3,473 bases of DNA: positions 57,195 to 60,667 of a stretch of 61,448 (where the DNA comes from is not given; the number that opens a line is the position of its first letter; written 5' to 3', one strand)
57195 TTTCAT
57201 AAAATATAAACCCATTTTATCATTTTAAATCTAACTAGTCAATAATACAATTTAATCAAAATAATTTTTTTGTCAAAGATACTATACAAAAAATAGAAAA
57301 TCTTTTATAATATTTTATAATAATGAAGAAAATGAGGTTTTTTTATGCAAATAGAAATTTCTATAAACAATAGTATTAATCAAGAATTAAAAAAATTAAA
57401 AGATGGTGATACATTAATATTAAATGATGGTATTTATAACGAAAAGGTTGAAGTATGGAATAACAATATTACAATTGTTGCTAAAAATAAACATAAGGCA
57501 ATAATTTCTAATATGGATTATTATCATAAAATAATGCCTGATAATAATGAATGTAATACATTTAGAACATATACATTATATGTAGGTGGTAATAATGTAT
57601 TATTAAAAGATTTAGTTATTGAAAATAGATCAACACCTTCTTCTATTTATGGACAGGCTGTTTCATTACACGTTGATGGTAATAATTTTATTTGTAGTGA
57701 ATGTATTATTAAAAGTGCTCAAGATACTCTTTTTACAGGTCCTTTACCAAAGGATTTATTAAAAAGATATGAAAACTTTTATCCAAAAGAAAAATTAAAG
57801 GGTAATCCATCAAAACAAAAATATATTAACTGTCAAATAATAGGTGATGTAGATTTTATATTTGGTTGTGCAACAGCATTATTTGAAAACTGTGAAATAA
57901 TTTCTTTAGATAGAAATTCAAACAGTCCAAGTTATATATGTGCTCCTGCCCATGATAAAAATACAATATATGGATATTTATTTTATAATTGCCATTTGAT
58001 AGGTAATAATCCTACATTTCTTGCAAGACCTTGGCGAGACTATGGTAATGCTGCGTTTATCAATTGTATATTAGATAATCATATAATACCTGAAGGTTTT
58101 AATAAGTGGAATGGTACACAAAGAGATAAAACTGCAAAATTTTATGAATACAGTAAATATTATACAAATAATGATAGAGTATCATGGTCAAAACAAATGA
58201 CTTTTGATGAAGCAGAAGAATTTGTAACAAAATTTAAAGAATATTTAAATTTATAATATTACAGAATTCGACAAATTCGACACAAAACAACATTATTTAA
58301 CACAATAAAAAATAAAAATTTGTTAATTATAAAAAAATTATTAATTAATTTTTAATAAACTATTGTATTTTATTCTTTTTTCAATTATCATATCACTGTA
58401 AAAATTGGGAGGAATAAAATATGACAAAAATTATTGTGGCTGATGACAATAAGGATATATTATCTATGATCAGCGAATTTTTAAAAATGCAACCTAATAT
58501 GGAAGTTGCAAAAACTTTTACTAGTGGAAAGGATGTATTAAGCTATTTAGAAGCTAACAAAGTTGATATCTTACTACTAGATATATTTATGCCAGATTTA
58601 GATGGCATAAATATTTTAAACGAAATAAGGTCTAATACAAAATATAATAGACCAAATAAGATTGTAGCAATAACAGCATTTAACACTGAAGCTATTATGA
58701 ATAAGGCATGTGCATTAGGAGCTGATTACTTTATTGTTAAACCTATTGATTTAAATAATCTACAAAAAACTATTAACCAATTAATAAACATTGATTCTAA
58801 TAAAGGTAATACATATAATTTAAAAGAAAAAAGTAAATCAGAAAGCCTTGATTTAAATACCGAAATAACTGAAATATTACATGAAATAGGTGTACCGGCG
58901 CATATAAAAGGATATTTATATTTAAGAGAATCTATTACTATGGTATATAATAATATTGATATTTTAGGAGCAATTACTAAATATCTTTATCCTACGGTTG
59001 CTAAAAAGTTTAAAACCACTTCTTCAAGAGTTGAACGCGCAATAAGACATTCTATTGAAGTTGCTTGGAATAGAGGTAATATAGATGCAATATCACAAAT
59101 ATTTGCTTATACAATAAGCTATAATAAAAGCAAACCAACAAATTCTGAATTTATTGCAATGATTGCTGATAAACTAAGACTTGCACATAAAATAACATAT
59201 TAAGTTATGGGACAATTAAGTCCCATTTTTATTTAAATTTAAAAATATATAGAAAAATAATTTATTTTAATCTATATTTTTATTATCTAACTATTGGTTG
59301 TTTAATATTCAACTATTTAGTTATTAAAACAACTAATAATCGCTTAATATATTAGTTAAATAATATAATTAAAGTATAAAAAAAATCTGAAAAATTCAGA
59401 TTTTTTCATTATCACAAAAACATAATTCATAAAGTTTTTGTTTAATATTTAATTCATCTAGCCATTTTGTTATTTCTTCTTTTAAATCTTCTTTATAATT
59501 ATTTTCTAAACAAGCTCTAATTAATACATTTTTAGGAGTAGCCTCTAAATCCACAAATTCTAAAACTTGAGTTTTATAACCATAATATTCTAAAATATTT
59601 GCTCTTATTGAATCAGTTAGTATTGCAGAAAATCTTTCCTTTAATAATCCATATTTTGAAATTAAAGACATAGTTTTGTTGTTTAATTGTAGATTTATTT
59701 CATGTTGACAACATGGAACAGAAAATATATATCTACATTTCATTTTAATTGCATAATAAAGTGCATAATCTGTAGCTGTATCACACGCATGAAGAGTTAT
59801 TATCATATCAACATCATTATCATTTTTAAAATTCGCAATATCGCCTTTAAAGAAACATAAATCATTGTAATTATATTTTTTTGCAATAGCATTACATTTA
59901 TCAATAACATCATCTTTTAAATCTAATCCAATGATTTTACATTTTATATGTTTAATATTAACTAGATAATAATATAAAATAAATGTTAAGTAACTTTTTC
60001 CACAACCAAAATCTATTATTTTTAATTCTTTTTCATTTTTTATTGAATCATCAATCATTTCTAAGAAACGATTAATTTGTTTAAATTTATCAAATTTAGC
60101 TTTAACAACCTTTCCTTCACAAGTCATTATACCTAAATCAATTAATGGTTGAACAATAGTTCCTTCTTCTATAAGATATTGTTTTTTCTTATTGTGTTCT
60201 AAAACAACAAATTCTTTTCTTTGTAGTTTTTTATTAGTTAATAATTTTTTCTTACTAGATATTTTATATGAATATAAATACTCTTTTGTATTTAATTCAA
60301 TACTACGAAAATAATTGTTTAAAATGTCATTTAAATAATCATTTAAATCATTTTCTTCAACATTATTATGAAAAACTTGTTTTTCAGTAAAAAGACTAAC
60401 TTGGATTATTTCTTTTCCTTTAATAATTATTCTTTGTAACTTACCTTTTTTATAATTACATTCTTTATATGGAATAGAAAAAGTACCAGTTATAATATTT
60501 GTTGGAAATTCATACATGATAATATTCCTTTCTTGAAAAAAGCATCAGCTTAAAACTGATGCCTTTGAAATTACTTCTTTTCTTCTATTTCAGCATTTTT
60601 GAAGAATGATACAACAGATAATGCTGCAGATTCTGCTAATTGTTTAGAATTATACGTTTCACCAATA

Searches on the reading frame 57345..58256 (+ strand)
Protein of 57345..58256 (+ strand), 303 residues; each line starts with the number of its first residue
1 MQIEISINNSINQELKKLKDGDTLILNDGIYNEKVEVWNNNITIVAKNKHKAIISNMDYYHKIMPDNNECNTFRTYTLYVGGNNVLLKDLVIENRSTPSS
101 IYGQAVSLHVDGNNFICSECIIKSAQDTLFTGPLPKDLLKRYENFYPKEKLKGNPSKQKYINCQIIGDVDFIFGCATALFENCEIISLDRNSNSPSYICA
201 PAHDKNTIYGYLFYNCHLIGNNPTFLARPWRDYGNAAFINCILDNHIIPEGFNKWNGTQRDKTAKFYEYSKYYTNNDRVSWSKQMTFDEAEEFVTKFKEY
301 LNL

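Call 25: search_protein_families(library=pfam, proteins=[window:57345-58256:+], max_evalue=0.001)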
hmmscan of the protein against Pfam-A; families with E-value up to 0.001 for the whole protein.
window:57345-58256:+ (303 aa): 1 family
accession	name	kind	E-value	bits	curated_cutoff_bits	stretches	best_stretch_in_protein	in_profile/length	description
PF01095.25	Pectinesterase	-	1.3e-39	136.2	27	2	156-294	136-290/298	Pectinesterase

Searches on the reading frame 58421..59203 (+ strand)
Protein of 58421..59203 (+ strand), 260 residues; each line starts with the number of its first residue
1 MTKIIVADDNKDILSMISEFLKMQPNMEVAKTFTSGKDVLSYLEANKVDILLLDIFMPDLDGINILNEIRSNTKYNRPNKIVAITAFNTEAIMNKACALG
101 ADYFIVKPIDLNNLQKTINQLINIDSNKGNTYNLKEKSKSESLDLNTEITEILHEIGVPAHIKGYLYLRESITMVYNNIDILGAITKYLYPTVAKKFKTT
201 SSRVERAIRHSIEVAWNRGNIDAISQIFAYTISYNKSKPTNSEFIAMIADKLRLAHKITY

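Call 25: search_protein_families(library=pfam, proteins=[window:58421-59203:+], max_evalue=0.001)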
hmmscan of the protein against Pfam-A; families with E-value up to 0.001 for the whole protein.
window:58421-59203:+ (260 aa): 2 families
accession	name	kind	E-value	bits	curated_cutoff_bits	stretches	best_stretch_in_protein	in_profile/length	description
PF08769.17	Spo0A_C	-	2e-43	147.1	25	1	149-252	1-104/104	Sporulation initiation factor Spo0A C terminal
PF00072.30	Response_reg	-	4e-25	88.6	30.2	1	4-118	1-110/111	Response regulator receiver domain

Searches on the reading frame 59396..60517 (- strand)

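Call 25: search_protein_families(library=pfam, proteins=[window:59396-60517:-], max_evalue=0.001)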
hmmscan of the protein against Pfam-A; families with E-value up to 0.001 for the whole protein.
window:59396-60517:- (373 aa): 3 families
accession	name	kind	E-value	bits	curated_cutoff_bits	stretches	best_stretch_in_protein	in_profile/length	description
PF13679.12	Methyltransf_32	-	6.4e-42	143.3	27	1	143-275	1-141/143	Methyltransferase domain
PF13847.12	Methyltransf_31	-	9.4e-14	51.8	27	1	162-302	2-124/145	Methyltransferase domain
PF13649.12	Methyltransf_25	-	8.8e-06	26.8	27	1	167-245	1-74/97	Methyltransferase domain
